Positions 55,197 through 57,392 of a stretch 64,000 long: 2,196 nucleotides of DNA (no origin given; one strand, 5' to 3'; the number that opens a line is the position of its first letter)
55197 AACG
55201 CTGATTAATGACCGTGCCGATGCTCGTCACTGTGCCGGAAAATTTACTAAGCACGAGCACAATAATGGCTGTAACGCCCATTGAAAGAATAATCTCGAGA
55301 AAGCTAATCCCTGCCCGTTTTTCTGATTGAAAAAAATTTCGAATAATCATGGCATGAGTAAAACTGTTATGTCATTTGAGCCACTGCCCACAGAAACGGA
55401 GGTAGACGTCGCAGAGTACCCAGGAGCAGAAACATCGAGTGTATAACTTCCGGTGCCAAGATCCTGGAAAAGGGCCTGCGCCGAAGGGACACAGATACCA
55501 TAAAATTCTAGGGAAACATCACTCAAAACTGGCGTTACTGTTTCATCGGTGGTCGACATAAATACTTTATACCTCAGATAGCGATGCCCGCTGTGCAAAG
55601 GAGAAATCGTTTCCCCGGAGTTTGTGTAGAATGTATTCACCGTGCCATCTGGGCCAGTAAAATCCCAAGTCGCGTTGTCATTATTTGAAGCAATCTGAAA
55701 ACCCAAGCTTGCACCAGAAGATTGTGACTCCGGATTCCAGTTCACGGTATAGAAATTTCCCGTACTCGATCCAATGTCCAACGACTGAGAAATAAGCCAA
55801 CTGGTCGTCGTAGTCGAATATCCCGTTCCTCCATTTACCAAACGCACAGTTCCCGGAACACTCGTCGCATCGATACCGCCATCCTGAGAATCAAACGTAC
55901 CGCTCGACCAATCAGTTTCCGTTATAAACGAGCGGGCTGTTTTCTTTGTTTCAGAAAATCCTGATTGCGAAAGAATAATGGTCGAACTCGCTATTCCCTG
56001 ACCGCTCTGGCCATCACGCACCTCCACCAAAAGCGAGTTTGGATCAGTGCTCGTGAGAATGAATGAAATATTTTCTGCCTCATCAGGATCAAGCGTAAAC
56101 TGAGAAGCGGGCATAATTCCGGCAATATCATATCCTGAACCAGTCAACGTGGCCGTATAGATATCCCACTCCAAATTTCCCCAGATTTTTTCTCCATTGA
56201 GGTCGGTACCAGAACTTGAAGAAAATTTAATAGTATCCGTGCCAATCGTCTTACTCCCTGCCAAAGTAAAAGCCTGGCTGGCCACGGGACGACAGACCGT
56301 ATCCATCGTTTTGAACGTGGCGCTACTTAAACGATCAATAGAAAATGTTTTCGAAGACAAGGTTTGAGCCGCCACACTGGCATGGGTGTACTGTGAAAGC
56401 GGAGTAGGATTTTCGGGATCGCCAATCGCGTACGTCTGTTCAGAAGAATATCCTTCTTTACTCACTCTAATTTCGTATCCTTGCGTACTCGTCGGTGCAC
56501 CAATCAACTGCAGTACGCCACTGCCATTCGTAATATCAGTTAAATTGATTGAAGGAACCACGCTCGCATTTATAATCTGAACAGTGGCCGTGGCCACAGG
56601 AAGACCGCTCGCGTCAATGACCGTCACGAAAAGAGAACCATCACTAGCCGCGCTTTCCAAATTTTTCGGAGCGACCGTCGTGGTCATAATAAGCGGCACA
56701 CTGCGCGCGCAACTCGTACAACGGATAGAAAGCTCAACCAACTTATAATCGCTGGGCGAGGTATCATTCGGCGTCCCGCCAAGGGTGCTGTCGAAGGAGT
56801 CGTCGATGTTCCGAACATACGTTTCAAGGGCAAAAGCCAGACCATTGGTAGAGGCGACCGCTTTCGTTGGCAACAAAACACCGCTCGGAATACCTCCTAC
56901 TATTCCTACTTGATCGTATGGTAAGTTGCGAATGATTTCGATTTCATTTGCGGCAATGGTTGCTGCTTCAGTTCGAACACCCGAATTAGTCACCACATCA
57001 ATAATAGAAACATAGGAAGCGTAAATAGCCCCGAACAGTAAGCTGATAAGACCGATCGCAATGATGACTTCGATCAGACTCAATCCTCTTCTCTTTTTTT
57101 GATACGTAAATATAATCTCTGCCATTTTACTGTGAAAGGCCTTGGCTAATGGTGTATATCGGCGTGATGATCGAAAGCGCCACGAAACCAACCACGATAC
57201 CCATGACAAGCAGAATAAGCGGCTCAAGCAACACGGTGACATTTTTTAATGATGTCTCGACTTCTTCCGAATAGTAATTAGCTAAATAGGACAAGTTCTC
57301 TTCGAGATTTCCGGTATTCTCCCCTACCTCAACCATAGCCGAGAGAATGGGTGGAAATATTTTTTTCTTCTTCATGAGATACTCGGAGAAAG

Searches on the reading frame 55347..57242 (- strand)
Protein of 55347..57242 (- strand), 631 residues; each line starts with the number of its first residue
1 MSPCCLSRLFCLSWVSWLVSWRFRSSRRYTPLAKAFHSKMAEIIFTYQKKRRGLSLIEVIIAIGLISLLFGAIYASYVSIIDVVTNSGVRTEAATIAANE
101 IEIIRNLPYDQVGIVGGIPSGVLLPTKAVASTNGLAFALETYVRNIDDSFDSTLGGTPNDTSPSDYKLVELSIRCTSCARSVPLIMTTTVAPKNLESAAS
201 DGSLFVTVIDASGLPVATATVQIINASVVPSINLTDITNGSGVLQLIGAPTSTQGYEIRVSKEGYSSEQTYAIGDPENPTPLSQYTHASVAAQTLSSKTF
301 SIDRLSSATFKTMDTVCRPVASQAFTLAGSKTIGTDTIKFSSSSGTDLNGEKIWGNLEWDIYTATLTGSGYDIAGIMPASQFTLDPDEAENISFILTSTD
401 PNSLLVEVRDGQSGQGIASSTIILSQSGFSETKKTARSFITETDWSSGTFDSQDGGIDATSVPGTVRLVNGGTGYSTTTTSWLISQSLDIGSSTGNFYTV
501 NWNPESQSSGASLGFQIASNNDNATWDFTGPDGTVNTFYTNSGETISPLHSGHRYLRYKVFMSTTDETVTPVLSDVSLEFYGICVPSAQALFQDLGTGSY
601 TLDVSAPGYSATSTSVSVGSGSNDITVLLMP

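Call 106: search_protein_families(library=pfam, proteins=[window:55347-57242:-], max_evalue=0.00001)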
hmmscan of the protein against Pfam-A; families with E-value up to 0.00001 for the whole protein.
window:55347-57242:- (631 aa): 2 families
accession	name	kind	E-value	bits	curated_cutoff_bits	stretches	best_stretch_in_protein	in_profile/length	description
PF13620.12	CarboxypepD_reg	-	1.6e-09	38.4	32.3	0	205-270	3-64/82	Carboxypeptidase regulatory-like domain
PF07963.17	N_methyl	-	6.1e-06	26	21.2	0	49-74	2-27/27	Prokaryotic N-terminal methylation motif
